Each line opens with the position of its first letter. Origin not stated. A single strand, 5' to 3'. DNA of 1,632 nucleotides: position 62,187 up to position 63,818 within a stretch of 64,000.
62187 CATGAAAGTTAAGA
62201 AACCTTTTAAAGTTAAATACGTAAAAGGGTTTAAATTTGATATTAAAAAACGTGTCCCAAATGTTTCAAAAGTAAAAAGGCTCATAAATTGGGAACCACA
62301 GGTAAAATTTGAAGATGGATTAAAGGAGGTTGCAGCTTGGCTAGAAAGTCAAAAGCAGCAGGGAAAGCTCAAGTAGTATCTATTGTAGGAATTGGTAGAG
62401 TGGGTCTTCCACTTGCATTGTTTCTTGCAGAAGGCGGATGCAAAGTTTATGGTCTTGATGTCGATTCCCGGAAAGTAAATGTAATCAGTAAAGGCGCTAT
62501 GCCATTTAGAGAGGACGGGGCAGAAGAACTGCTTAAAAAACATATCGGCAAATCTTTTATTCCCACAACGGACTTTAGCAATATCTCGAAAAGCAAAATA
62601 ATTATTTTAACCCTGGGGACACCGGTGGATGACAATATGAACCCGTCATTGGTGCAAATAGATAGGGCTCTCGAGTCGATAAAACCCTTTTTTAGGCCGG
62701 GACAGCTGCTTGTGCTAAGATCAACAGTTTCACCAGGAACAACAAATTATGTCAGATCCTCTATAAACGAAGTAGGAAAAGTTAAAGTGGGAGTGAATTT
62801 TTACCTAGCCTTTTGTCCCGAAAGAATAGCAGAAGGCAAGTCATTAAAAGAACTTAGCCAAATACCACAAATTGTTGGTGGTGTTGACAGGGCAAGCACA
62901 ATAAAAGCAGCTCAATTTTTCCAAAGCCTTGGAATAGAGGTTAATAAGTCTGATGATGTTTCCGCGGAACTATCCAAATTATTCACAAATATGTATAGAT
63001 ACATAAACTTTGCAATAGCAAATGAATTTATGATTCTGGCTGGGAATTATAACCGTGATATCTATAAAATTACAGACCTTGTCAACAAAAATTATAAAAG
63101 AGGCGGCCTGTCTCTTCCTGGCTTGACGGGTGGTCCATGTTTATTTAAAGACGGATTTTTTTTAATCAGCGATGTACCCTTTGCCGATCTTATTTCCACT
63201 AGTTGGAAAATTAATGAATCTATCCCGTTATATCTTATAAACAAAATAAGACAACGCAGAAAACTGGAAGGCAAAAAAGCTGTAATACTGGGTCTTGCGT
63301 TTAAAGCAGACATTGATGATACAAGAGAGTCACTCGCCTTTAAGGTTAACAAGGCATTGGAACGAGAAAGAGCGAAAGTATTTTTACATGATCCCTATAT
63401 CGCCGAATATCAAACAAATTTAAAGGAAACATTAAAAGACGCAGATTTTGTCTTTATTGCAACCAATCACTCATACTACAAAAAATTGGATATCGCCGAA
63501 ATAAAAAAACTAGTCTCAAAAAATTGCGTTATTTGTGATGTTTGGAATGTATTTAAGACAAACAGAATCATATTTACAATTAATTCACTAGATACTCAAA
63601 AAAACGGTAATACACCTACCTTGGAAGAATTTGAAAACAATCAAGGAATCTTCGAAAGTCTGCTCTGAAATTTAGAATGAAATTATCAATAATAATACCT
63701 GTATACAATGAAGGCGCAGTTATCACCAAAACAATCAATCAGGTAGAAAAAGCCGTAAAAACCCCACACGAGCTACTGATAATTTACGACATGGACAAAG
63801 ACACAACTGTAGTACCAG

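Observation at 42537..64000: About 22-kb cell-surface glycan superlocus with three nucleotide-sugar pathways and iterated GT2 (Dpm1-like) / GT-C membrane glycosyltransferase pairs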

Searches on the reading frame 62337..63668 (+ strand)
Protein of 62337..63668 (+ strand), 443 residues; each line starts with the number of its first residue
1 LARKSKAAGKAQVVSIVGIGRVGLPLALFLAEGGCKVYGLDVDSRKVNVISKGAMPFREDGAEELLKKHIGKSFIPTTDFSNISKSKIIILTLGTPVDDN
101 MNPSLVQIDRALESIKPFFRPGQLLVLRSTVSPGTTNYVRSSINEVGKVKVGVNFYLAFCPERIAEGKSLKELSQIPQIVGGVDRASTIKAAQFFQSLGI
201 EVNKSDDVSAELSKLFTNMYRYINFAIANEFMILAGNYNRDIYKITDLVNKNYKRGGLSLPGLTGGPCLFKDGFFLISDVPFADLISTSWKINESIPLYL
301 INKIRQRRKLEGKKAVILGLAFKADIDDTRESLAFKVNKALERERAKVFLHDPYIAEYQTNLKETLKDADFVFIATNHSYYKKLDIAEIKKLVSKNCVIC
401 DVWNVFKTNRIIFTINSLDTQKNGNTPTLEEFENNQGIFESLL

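Call 4: search_protein_families(library=pfam, proteins=[window:62337-63668:+])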
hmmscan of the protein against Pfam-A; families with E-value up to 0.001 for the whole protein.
window:62337-63668:+ (443 aa): 6 families
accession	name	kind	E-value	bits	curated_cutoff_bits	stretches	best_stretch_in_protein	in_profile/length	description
PF03721.20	UDPG_MGDP_dh_N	-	2.1e-40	138.8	27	1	14-189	3-181/187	UDP-glucose/GDP-mannose dehydrogenase family, NAD binding domain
PF03720.21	UDPG_MGDP_dh_C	-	1.4e-22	80.4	30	1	317-407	2-102/103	UDP-glucose/GDP-mannose dehydrogenase family, UDP binding domain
PF00984.24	UDPG_MGDP_dh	-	9.3e-10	38.9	25.4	1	209-281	2-76/94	UDP-glucose/GDP-mannose dehydrogenase family, central domain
PF02558.23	ApbA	-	3.3e-05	24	22.2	0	15-92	2-73/150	Ketopantoate reductase PanE/ApbA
PF02826.25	2-Hacid_dh_C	-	9.9e-05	22.2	25.1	0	11-67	36-90/178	D-isomer specific 2-hydroxyacid dehydrogenase, NAD binding domain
PF03446.21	NAD_binding_2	-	0.00015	22.3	21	0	14-147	2-111/161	NAD binding domain of 6-phosphogluconate dehydrogenase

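Call 16: find_encoding_contigs(protein=window:62337-63668:+, flank=10000, max_places=3)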
Protein window:62337-63668:+ (443 aa): 9 contigs read that carry it; 3 places shown.
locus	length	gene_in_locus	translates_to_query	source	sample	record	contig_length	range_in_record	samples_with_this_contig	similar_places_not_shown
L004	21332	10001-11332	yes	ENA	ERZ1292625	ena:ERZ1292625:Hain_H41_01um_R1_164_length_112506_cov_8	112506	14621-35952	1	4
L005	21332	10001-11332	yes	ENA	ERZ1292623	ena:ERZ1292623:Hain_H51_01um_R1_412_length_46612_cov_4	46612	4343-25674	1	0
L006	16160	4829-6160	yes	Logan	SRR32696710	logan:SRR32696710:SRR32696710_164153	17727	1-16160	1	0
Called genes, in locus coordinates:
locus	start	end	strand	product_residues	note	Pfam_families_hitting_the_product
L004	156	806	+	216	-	-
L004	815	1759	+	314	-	PF02729:OTCace_N, PF00185:OTCace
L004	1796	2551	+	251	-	PF00535:Glycos_transf_2, PF10111:Glyco_tranf_2_2, PF13641:Glyco_tranf_2_3 (weak)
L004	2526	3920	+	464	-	PF13231:PMT_2 (weak)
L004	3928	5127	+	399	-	PF26314:MptA_B_family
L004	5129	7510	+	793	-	PF09586:YfhO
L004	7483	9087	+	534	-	PF10131:PTPS_related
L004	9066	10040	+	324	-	PF01073:3Beta_HSD, PF01370:Epimerase, PF02719:Polysacc_synt_2 (faint), PF04321:RmlD_sub_bind, PF05368:NmrA (weak), PF07993:NAD_binding_4 (faint), PF13460:NAD_binding_10, PF16363:GDP_Man_Dehyd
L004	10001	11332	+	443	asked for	PF03721:UDPG_MGDP_dh_N, PF00984:UDPG_MGDP_dh, PF03720:UDPG_MGDP_dh_C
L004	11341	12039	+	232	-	PF00535:Glycos_transf_2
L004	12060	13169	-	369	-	PF04188:Mannosyl_trans2 (weak)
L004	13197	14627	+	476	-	-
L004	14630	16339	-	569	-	-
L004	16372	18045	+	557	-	PF13231:PMT_2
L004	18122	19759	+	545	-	-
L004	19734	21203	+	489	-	PF01943:Polysacc_synt, PF13440:Polysacc_synt_3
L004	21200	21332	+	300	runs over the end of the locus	PF00535:Glycos_transf_2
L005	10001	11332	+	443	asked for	PF03721:UDPG_MGDP_dh_N, PF00984:UDPG_MGDP_dh, PF03720:UDPG_MGDP_dh_C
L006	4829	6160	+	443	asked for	PF03721:UDPG_MGDP_dh_N, PF00984:UDPG_MGDP_dh, PF03720:UDPG_MGDP_dh_C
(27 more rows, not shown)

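Call 22: search_protein_families(library=ncbifam, proteins=[L004:11341-12039:+, window:62337-63668:+], max_evalue=0.01)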
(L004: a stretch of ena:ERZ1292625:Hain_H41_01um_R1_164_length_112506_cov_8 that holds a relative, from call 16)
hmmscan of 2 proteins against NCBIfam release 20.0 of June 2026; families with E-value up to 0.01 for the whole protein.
L004:11341-12039:+ (232 aa): 19 families
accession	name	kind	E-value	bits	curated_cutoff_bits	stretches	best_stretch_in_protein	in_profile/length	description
NF047588.1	GlcsyltransPgfSStrep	equivalog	2.2e-19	69.8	500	1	1-165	1-164/308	glycosyltransferase PgfS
TIGR03937.1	PgaC_IcaA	equivalog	1.3e-12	47.4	422.3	1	2-114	46-158/407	poly-beta-1,6-N-acetyl-D-glucosamine synthase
NF058614.1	PPMAGASynPpgS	equivalog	1.3e-11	44.3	370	1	5-203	4-199/226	polyprenyl-phospho-N-acetylgalactosaminyl synthase PpgS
NF007482.0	PRK10073.1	equivalog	1.3e-10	40.8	423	1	2-112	7-117/334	glycosyltransferase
NF041391.1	DPhHxTase_Halo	equivalog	6e-10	38.5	375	1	9-200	3-183/213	dolichyl-phosphate hexose transferase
NF007986.1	PRK10714.1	equivalog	6.2e-09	35.3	529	1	2-118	7-127/316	undecaprenyl-phosphate 4-deoxy-4-formamido-L-arabinose transferase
NF050050.1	ProtGlycPglI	equivalog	1.7e-08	34.2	500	1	2-116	3-118/306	GalNAc(5)-diNAcBac-PP-undecaprenol beta-1,3-glucosyltransferase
TIGR04283.1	glyco_like_mftF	equivalog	2e-08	34.1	182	1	3-109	1-100/221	TIGR04283 family arsenosugar biosynthesis glycosyltransferase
TIGR04182.1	glyco_TIGR04182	equivalog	7.6e-08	32.1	325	1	3-208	2-198/293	S-layer glycoprotein N-glycosyltransferase AglJ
NF047683.1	TeichurnBiosyTuaG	equivalog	4.2e-07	29.9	400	1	3-91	8-96/252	teichuronic acid biosynthesis protein TuaG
TIGR03111.1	glyc2_xrt_Gpos1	hypoth_equivalog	1.4e-06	27.4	363.95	1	3-114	51-164/439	TIGR03111 family XrtG-associated glycosyltransferase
NF041875.1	EPS_EpsD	equivalog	8.7e-06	25.3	370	1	3-115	1-113/325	exopolysaccharide biosynthesis glycosyltransferase EpsD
NF053846.1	glyco_with_XrtP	equivalog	6.6e-05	21.7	520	1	5-101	45-138/440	XrtP-associated glycosyltransferase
NF053739.1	GlytfEpsEBac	equivalog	0.00014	21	450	1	2-89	2-90/265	glycosyltransferase EpsE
NF010496.0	PRK13915.1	equivalog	0.00029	20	262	1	2-105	32-141/307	glucosyl-3-phosphoglycerate synthase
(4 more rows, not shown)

window:62337-63668:+ (443 aa): 9 families
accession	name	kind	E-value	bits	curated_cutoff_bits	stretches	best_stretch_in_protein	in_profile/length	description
TIGR03026.1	NDP-sugDHase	subfamily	3.9e-97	325.6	189.8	1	14-403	3-412/413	nucleotide sugar dehydrogenase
NF040825.1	UDPMaNacDH_Arch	equivalog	3.7e-70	236.9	750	1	14-408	3-403/418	UDP-N-acetyl-D-mannosamine dehydrogenase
NF008286.0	PRK11064.1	equivalog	7.8e-52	176.3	459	1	12-391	4-409/420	UDP-N-acetyl-D-mannosamine dehydrogenase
NF041297.1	UDPGDh_AglM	equivalog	1e-41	143.3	670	1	14-372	3-386/429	UDP-glucose 6-dehydrogenase AglM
NF047673.2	TeichurnBiosyTuaD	equivalog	7.3e-39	134.1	700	1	14-410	4-418/439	UDP-glucose 6-dehydrogenase TuaD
NF011729.0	PRK15182.1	equivalog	6.7e-29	100.9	592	1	14-405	9-415/425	Vi polysaccharide biosynthesis UDP-N-acetylglucosamine C-6 dehydrogenase TviB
TIGR03911.1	pyrrolys_PylD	equivalog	0.00045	19.4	150.05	1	8-47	141-181/266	3-methylornithyl-N6-L-lysine dehydrogenase PylD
NF004863.0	PRK06223.1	subfamily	0.0034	16.6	283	1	12-102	4-88/313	malate dehydrogenase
TIGR00745.1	apbA_panE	subfamily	0.0038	16.5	141.35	0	360-404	60-103/305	2-dehydropantoate 2-reductase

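Call 23: search_protein_families(library=pfam, proteins=[L004:12060-13169:-, L004:13197-14627:+, L004:14630-16339:-, L004:16372-18045:+, L004:18122-19759:+, L004:19734-21203:+], max_evalue=1)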
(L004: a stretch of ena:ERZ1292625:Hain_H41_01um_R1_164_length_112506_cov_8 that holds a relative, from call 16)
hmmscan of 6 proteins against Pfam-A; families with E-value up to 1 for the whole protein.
L004:12060-13169:- (369 aa): 1 family
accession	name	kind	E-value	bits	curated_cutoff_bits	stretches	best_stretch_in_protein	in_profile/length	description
PF04188.19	Mannosyl_trans2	-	4.5e-06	26.7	22.4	1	49-195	58-215/443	Mannosyltransferase (PIG-V)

L004:13197-14627:+ (476 aa): 0 families

L004:14630-16339:- (569 aa): 0 families

L004:16372-18045:+ (557 aa): 2 families
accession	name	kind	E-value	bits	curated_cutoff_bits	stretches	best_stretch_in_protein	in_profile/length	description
PF13231.12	PMT_2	-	5.6e-14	53.1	26.1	1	79-229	3-154/160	Dolichyl-phosphate-mannose-protein mannosyltransferase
PF02366.24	PMT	-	0.0052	16.8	22.7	1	86-199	71-192/245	Dolichyl-phosphate-mannose-protein mannosyltransferase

L004:18122-19759:+ (545 aa): 2 families
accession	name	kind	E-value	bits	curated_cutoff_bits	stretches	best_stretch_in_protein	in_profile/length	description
PF10131.15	PTPS_related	-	0.00026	20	26.4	1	39-380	1-313/621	6-pyruvoyl-tetrahydropterin synthase related domain; membrane protein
PF02516.20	STT3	-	0.34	10.8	24.5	1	42-377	71-400/405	Oligosaccharyl transferase STT3, N-terminal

L004:19734-21203:+ (489 aa): 3 families
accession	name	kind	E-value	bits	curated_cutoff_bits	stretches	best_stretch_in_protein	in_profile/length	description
PF13440.11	Polysacc_synt_3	-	8.8e-54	183.2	23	1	41-334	1-291/293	Polysaccharide biosynthesis protein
PF01943.22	Polysacc_synt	-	3.5e-14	53.3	28.2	1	20-286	4-274/274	Polysaccharide biosynthesis protein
PF03023.19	MurJ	-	6.7e-05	22.1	27.4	1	79-435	47-405/451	Lipid II flippase MurJ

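Call 56: search_protein_families(library=ncbifam, proteins=[L004:12060-13169:-, L004:13197-14627:+, L004:14630-16339:-, L004:16372-18045:+, L004:18122-19759:+], max_evalue=0.001)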
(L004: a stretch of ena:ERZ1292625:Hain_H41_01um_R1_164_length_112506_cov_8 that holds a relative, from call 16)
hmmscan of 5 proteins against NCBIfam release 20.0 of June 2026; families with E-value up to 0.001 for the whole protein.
L004:12060-13169:- (369 aa): 1 family
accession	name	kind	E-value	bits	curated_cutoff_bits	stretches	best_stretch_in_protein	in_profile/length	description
NF046093.1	AZOBR_p60025_fam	subfamily_domain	2.9e-05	23.4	150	1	75-212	95-231/232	AZOBR_p60025 family cell surface glycopolymer formation protein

L004:13197-14627:+ (476 aa): 0 families

L004:14630-16339:- (569 aa): 0 families

L004:16372-18045:+ (557 aa): 0 families

L004:18122-19759:+ (545 aa): 0 families

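Call 69: find_related_loci(query=L004:19734-21203:+, collection=metagenome_contigs, flank=10000)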
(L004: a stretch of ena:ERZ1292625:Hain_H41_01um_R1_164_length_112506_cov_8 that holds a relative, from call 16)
Query L004:19734-21203:+ (489 aa) in metagenome_contigs; peptide patterns used: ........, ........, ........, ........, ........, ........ (x = any residue, [..] = any of these).
599 stretches matched a pattern (row limit reached: there are more); 27 encode a relative of the query (tblastn E <= 1e-3); 27 distinct loci.
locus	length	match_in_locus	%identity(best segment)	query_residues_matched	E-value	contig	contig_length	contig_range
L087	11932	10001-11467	71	1-489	0e+0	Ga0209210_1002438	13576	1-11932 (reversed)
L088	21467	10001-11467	72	1-489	0e+0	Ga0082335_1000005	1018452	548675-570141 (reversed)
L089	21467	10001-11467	69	1-489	0e+0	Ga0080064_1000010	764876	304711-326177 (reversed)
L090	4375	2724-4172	70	1-483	0e+0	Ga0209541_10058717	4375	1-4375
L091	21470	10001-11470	68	1-489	0e+0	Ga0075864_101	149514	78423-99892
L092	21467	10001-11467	67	1-489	0e+0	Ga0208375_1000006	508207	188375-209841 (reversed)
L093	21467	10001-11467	66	1-489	0e+0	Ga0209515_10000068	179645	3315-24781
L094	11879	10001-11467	66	1-489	0e+0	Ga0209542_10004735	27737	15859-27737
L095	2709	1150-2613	68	1-488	0e+0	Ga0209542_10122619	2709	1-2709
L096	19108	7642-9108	66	1-489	0e+0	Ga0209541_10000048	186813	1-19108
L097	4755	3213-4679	67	1-489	0e+0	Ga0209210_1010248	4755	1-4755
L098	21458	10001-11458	68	1-486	0e+0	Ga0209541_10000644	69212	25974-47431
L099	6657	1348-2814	67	1-489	0e+0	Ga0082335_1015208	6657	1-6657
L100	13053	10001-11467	67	1-489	0e+0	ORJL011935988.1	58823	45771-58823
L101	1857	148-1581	67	1-478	0e+0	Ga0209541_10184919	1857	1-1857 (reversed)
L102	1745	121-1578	67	4-489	0e+0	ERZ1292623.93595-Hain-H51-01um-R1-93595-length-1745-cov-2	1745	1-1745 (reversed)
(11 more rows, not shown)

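Call 72: search_protein_families(library=pfam, proteins=[L088:11476-12381:+, L088:12382-13065:-, L088:13138-14607:+, L088:14619-15515:+, L088:15519-16274:+, L088:16271-16954:+, L088:16951-18009:+, L088:17990-20314:+, L088:20293-21213:+, L088:6512-8164:-], max_evalue=0.001)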
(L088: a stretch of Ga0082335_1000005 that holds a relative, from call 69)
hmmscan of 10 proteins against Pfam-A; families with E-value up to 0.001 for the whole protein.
L088:11476-12381:+ (301 aa): 3 families
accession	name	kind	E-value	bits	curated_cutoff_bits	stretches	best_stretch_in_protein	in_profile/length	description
PF00535.33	Glycos_transf_2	-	1.9e-22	80.4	23.3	1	5-143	1-150/168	Glycosyl transferase family 2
PF10111.15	Glyco_tranf_2_2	-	1e-05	25.7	27.3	1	5-98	1-104/276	Glycosyltransferase like family 2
PF13704.12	Glyco_tranf_2_4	-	3.2e-05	24.8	27.5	1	12-91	2-87/98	Glycosyl transferase family 2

L088:12382-13065:- (227 aa): 1 family
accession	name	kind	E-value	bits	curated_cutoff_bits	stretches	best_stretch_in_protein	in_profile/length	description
PF00160.26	Pro_isomerase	-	8.6e-46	156.5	21.7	1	77-224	2-157/159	Cyclophilin type peptidyl-prolyl cis-trans isomerase/CLD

L088:13138-14607:+ (489 aa): 1 family
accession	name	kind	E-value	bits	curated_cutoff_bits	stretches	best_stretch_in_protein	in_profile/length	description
PF13231.12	PMT_2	-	0.00025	21.8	26.1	1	73-225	4-159/160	Dolichyl-phosphate-mannose-protein mannosyltransferase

L088:14619-15515:+ (298 aa): 4 families
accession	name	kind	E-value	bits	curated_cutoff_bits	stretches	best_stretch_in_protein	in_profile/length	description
PF00535.33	Glycos_transf_2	-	1e-19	71.5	23.3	1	5-191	2-168/168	Glycosyl transferase family 2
PF13641.12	Glyco_tranf_2_3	-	7.2e-14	52.8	27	1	3-231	3-215/230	Glycosyltransferase like family 2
PF13632.12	Glyco_trans_2_3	-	9.8e-08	32.5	27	1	175-228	72-124/198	Glycosyl transferase family group 2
PF02709.20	Glyco_transf_7C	-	0.0002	21.4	23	1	167-222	11-67/78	N-terminal domain of galactosyltransferase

L088:15519-16274:+ (251 aa): 2 families
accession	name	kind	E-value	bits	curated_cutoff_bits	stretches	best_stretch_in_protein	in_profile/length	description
PF00535.33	Glycos_transf_2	-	1.7e-18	67.5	23.3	1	4-144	1-150/168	Glycosyl transferase family 2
PF13704.12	Glyco_tranf_2_4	-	4.8e-07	30.6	27.5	1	10-82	1-82/98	Glycosyl transferase family 2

L088:16271-16954:+ (227 aa): 2 families
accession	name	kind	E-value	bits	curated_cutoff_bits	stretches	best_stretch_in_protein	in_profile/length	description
PF08241.18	Methyltransf_11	-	7.5e-06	26.9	21.2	1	62-98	53-87/95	Methyltransferase domain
PF13649.12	Methyltransf_25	-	9.5e-05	23.5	27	1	61-97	56-92/97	Methyltransferase domain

L088:16951-18009:+ (352 aa): 4 families
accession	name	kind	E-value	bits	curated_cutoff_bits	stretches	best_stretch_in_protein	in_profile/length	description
PF00534.26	Glycos_transf_1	-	5.9e-21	75.2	26.4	1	162-333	13-171/172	Glycosyl transferases group 1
PF13692.12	Glyco_trans_1_4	-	1.1e-13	52.1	27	1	165-320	2-142/142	Glycosyl transferases group 1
PF13439.12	Glyco_transf_4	-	5e-05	23.8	28.5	1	13-156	1-169/170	Glycosyltransferase Family 4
PF15924.11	ALG11_N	-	0.00087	19.8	29.8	0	2-91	3-94/209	ALG11 mannosyltransferase N-terminus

L088:17990-20314:+ (774 aa): 1 family
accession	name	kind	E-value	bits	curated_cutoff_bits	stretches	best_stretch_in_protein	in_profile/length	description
PF09586.16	YfhO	-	9.6e-22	77.6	28.5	2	674-754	754-835/835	Bacterial membrane protein YfhO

L088:20293-21213:+ (306 aa): 4 families
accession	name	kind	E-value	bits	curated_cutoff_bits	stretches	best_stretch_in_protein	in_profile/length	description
PF00535.33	Glycos_transf_2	-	1.6e-22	80.6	23.3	1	6-125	1-126/168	Glycosyl transferase family 2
PF13641.12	Glyco_tranf_2_3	-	3e-13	50.8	27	1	4-211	2-215/230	Glycosyltransferase like family 2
PF13632.12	Glyco_trans_2_3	-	7.4e-09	36.1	27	1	83-279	2-191/198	Glycosyl transferase family group 2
PF10111.15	Glyco_tranf_2_2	-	4.4e-05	23.5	27.3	1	6-189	1-198/276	Glycosyltransferase like family 2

L088:6512-8164:- (550 aa): 0 families
